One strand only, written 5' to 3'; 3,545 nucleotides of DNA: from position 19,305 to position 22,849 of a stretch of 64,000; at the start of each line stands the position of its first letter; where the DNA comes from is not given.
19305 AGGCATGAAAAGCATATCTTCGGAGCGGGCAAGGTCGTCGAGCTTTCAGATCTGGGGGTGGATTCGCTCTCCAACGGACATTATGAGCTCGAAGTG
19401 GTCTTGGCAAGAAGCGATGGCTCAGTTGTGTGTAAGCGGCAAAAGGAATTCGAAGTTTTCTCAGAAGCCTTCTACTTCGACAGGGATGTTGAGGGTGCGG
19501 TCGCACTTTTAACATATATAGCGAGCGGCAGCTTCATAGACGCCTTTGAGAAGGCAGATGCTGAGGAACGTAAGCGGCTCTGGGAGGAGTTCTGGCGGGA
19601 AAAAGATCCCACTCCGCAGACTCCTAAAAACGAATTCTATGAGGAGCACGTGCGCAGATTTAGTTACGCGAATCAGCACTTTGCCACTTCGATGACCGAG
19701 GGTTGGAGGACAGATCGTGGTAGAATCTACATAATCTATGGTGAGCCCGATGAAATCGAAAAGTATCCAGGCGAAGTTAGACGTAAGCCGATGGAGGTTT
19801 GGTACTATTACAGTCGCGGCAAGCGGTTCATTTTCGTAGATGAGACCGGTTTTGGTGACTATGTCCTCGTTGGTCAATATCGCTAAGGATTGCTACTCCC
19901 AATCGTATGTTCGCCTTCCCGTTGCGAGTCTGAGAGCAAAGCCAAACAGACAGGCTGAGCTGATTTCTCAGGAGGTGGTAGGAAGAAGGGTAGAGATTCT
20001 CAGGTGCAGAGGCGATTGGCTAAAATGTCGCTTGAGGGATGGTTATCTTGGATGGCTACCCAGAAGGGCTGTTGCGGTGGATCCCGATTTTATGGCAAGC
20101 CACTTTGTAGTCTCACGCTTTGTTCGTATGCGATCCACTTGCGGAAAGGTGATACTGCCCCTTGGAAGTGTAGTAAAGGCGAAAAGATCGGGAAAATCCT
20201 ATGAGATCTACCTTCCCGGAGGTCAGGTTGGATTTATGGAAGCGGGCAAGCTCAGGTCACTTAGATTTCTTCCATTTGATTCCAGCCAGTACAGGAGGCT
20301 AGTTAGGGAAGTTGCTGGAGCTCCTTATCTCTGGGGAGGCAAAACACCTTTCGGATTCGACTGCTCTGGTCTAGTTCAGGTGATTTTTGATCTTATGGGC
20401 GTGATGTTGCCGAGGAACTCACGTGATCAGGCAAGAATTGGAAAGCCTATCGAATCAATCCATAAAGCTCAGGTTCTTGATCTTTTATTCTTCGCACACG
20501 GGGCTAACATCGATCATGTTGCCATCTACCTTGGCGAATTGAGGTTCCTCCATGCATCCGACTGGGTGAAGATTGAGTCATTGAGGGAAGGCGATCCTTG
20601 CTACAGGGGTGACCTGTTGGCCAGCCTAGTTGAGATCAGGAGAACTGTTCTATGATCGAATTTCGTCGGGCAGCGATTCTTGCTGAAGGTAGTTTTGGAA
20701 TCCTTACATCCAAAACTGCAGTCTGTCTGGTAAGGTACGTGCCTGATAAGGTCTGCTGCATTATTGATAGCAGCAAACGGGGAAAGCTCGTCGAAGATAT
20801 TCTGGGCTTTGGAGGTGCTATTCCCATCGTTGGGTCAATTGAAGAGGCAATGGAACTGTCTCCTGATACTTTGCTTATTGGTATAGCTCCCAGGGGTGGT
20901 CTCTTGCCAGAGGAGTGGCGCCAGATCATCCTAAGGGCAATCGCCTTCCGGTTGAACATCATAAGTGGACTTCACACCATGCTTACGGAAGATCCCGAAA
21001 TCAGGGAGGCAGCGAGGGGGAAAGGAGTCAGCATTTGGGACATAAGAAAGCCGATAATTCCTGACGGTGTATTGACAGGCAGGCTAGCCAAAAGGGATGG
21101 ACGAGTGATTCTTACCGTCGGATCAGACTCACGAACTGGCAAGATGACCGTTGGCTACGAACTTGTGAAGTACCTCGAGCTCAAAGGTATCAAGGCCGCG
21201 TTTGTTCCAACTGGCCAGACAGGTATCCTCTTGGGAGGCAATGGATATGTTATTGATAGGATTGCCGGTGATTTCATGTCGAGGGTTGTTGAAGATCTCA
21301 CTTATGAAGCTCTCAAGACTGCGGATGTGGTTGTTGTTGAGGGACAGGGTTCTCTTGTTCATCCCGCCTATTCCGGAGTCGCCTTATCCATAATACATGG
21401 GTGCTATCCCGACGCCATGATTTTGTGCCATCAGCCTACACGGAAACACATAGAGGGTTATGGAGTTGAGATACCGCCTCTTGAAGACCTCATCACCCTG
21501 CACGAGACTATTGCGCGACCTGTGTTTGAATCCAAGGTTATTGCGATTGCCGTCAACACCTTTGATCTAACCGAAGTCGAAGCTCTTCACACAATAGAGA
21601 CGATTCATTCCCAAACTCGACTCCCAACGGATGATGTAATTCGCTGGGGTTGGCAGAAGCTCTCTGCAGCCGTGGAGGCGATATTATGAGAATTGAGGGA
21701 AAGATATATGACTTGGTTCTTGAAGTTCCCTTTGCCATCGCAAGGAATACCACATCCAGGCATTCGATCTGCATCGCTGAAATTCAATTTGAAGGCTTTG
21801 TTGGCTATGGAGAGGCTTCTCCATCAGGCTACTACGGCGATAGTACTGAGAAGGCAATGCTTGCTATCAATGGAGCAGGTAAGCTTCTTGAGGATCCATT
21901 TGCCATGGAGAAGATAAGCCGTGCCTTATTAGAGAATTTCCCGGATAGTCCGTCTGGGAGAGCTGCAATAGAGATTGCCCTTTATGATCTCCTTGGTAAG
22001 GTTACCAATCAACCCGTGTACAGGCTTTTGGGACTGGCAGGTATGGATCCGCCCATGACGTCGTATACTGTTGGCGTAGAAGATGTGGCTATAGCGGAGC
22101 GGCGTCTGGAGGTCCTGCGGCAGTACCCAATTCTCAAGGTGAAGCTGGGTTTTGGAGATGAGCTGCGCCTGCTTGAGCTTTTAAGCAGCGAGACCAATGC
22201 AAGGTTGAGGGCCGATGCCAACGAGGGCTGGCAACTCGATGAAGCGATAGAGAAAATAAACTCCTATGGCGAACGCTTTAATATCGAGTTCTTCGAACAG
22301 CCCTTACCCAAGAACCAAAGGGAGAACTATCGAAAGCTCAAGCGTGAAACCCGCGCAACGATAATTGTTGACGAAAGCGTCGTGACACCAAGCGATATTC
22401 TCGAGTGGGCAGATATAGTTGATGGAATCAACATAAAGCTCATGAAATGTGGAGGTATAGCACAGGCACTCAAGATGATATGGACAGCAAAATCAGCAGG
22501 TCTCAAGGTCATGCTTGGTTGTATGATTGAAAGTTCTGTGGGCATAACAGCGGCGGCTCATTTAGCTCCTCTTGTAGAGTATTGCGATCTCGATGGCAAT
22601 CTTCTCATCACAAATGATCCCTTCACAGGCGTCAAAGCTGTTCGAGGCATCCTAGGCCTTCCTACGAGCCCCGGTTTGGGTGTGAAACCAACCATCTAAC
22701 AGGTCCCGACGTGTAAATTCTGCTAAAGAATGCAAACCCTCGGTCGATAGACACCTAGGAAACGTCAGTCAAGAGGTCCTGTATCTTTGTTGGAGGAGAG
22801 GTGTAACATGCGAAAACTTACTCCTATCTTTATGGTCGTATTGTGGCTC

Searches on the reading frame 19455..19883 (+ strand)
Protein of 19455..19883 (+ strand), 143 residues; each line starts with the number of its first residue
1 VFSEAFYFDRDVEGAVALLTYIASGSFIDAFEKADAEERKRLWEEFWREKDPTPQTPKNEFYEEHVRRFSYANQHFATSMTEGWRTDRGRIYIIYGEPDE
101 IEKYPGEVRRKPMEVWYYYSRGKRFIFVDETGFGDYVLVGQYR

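Call 40: predict_structure(alignment_id=A2)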
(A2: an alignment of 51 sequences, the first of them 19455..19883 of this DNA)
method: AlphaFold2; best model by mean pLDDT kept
length: 143 residues; sequences in the alignment: 51
mean_pLDDT: 89.6   pTM: 0.80
mean pLDDT of the five models: 89.6, 89.4, 89.3, 88.9, 88.2
residues with pLDDT >= 90: 101; 70-90: 32; 50-70: 7; < 50: 3
segments of 3 or more residues with pLDDT < 50: 1-3
pLDDT, mean of each block of 10 residues (from residue 1): 53 91 95 93 92 83 94 94 95 96 90 95 94 88 88
secondary structure, 60 per line:
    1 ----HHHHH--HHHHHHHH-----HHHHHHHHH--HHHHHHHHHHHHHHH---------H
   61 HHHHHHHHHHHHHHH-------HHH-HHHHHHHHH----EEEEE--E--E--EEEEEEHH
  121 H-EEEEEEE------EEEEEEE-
elements in order: H5-9 H12-19 H25-33 H36-50 H60-75 H87-95 E100-104 E113-118 E123-129 E136-142

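Call 45: fold_search(model_id=the predicted structure, library=pdb)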
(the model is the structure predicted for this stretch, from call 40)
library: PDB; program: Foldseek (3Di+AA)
matches with E <= 10: 325; with E <= 0.001: 0
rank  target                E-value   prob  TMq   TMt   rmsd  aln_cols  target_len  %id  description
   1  9dcr_B                6.1e-01  0.16  0.20  0.13  16.7       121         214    8  Structure of the TelA-associated type VII secretion system chaperone SIR_0168 (released 2025-11-05)
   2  9dcr_A                7.4e-01  0.14  0.20  0.13  16.8       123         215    8  Structure of the TelA-associated type VII secretion system chaperone SIR_0168 (released 2025-11-05)
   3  9tg4_P                1.0e+00  0.06  0.16  0.15   9.1       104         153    9  Structure of the YbjP lipoprotein bound to the AcrABZ-TolC efflux pump (released 2026-04-08)
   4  3puy_F                1.1e+00  0.03  0.16  0.06  20.0       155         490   11  Crystal Structure of an outward-facing MBP-Maltose transporter complex bound to AMP-PNP after crystal soaking of the p (released 2011-05-18)
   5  8hq2_D                1.2e+00  0.80  0.27  0.08   2.4        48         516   14  Crystal structure of human ADAM22 in complex with human LGI1 mutant (released 2023-12-13)
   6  4xfv                  1.2e+00  0.66  0.24  0.05   2.5        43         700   16  Crystal Structure of Elp2 (released 2015-05-20)
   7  8asv_B                1.2e+00  0.66  0.25  0.05   2.3        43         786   16  Cryo-EM structure of yeast Elongator complex (released 2022-12-07)
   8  5y2z_H                1.3e+00  0.69  0.27  0.12   2.7        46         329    9  Crystal structure of human LGI1 EPTP-ADAM22 complex (released 2018-05-02)
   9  3d4e                  1.4e+00  0.28  0.29  0.25   7.4        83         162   12  Crystal structure of putative beta-lactamase inhibitor protein (NP_721579.1) from STREPTOCOCCUS MUTANS at 1.40 A resolut (released 2008-07-08)
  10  6eug                  1.4e+00  0.60  0.24  0.11   3.3        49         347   12  The GH43, Beta 1,3 Galactosidase, BT3683 with galactoimidazole (released 2018-10-17)
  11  9mno_D                1.5e+00  0.10  0.20  0.14  14.2       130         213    5  Structure of the TelA-associated type VII secretion system chaperone LcpA in complex with the chaperone binding site o (released 2025-11-05)
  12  7un3_B                1.5e+00  0.03  0.17  0.13  20.2       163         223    7  Complex of UBE2O with NAP1L1 and ubiquitylated uL2 (released 2022-08-03)
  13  4bhr_A                1.6e+00  0.10  0.17  0.27  12.1        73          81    8  Structure of the TTHA1221 type IV pilin protein from Thermus thermophilus (released 2013-11-20)
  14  6n2g_A                1.6e+00  0.03  0.19  0.11  21.8       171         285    7  Crystal structure of Caenorhabditis elegans NAP1 (released 2019-01-30)
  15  3jrp                  1.7e+00  0.57  0.23  0.11   3.3        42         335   14  SEC13 with NUP145C (AA109-179) insertion blade (released 2009-10-27)
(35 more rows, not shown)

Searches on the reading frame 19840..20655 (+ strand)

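Call 11: search_protein_families(library=pfam, proteins=[window:19840-20655:+], max_evalue=0.001)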
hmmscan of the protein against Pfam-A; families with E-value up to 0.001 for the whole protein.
window:19840-20655:+ (271 aa): 3 families
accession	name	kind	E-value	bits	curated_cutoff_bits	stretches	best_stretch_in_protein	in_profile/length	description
PF00877.26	NLPC_P60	-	4.8e-25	88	23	1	160-250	1-93/105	NlpC/P60 family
PF18348.7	SH3_16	-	6.1e-11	42.4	25.8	1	31-77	1-48/49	Bacterial dipeptidyl-peptidase Sh3 domain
PF08239.17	SH3_3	-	9.8e-08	32.5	27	1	29-76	3-51/54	Bacterial SH3 domain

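Call 68: search_protein_families(library=ncbifam, proteins=[window:19840-20655:+], max_evalue=0.00001)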
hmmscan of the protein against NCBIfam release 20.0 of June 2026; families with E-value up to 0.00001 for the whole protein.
window:19840-20655:+ (271 aa): 8 families
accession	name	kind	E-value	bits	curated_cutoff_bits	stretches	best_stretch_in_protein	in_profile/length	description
NF038345.1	wall_hydro_RipC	exception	7.1e-17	61.8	425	1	160-242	263-342/362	peptidoglycan hydrolase RipC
NF008096.1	PRK10838.1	equivalog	2e-14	53.8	186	1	159-241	79-161/189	bifunctional murein DD-endopeptidase/murein LD-carboxypeptidase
NF010495.0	PRK13914.1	equivalog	6.7e-14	51.7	647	1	160-241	378-458/481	invasion associated endopeptidase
NF033742.1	NlpC_p60_RipB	exception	1.4e-13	50.9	335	1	170-242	112-182/206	NlpC/P60 family peptidoglycan endopeptidase RipB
NF033743.1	NlpC_inact_RipD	exception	7.4e-12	45.1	215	1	168-249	88-168/181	NlpC/P60 family peptidoglycan-binding protein RipD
NF046048.1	NlpC_P60_DIP1281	equivalog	1.7e-11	43.7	517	1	171-237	496-560/587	DIP1281 family NlpC/P60 protein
NF033741.1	NlpC_p60_RipA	exception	5.9e-09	35.5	625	1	168-241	361-432/457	NlpC/P60 family peptidoglycan endopeptidase RipA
NF040678.1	EntFM_CwpFM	equivalog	7.9e-09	35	720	1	148-240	312-404/430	enterotoxin EntFM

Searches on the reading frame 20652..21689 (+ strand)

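Call 11: search_protein_families(library=pfam, proteins=[window:20652-21689:+], max_evalue=0.001)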
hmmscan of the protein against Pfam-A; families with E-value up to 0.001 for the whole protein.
window:20652-21689:+ (345 aa): 2 families
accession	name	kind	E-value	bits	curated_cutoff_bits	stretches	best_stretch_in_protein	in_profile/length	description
PF07755.17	DUF1611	-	7.2e-62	208.8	25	1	140-337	2-200/201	Domain of unknown function (DUF1611_C) P-loop domain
PF17396.8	DUF1611_N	-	1e-27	96.7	22.6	1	41-134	2-95/95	Domain of unknown function (DUF1611_N) Rossmann-like domain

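Call 68: search_protein_families(library=ncbifam, proteins=[window:20652-21689:+], max_evalue=0.00001)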
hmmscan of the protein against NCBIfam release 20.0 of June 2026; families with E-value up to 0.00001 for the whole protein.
window:20652-21689:+ (345 aa): 1 family
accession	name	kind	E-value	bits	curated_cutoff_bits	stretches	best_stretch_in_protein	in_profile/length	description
NF041892.1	DgcN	equivalog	2.5e-69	233.7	480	1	62-338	48-323/326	N-acetyltransferase DgcN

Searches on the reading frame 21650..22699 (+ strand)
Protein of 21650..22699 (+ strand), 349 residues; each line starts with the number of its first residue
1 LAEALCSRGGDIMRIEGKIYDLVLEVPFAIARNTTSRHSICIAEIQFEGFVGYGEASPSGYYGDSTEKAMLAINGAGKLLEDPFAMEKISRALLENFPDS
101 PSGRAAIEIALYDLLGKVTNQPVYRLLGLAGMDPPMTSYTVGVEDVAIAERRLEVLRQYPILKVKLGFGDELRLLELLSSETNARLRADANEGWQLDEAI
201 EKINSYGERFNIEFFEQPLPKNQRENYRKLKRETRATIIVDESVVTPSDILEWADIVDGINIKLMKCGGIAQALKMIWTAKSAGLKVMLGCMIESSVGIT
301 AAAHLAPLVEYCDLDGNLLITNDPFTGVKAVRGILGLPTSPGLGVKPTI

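Call 11: search_protein_families(library=pfam, proteins=[window:21650-22699:+], max_evalue=0.001)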
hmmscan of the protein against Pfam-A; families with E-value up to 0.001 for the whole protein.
window:21650-22699:+ (349 aa): 3 families
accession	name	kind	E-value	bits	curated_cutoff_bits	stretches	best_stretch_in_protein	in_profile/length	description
PF13378.12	MR_MLE_C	-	1.9e-32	113.2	29.4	1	156-347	11-215/219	Enolase C-terminal domain-like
PF02746.21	MR_MLE_N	-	4e-12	46.8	22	1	25-128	14-117/117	Mandelate racemase / muconate lactonizing enzyme, N-terminal domain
PF07476.17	MAAL_C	-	0.0006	19.5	27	0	231-302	135-209/249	Methylaspartate ammonia-lyase C-terminus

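Call 68: search_protein_families(library=ncbifam, proteins=[window:21650-22699:+], max_evalue=0.00001)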
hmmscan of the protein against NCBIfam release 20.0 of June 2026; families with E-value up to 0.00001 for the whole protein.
window:21650-22699:+ (349 aa): 17 families
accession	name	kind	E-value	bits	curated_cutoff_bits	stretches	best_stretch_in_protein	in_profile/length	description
NF042940.1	racemase_DgcA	equivalog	9.1e-59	199.3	400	1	22-335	8-314/323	N-acetyl-D-Glu racemase DgcA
NF041118.1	A_G_epim_Thtga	equivalog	4.9e-40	137.7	500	1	18-327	9-330/341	L-Ala-D/L-Glu epimerase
NF011708.0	PRK15129.1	equivalog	4.5e-35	121.2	343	1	24-328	13-312/321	L-Ala-D/L-Glu epimerase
TIGR02534.1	mucon_cyclo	subfamily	4.5e-34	118.1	334.95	1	13-346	2-356/368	muconate/chloromuconate family cycloisomerase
TIGR01928.1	menC_lowGC_arch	equivalog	1e-24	87.2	200.65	1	26-309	9-300/325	o-succinylbenzoate synthase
NF003473.0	PRK05105.1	equivalog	1.2e-19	70.6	236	1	152-307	129-288/331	o-succinylbenzoate synthase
TIGR01927.1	menC_gam_Gplu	equivalog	5.5e-19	68.6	130.55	1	27-307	10-280/307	o-succinylbenzoate synthase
NF043002.1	HProlDhtase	equivalog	1.1e-18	67.2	500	1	48-348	42-355/366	cis-3-hydroxy-L-proline dehydratase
NF002739.0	PRK02714.1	equivalog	4.6e-17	62.5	259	1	35-306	26-287/320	o-succinylbenzoate synthase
NF002782.0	PRK02901.1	equivalog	1.2e-15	57.4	288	1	182-314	133-267/328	o-succinylbenzoate synthase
NF040790.2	glucon_galact_dh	equivalog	1.1e-13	50.9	750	1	202-287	209-296/390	bifunctional D-gluconate/D-galactonate dehydratase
NF040866.1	AraD_Arch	equivalog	6e-11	41.9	650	1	102-306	102-316/372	arabinonate dehydratase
NF047820.1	TalGalacDh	equivalog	7.3e-11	41.6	500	1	105-345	109-354/371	L-talarate/galactarate dehydratase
NF043051.1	ManoateDhtManD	equivalog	1.3e-09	37.4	550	0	208-310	229-334/403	D-mannonate dehydratase ManD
NF011968.0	PRK15440.1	equivalog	1.6e-09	37.2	393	0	105-134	127-156/395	L-rhamnonate dehydratase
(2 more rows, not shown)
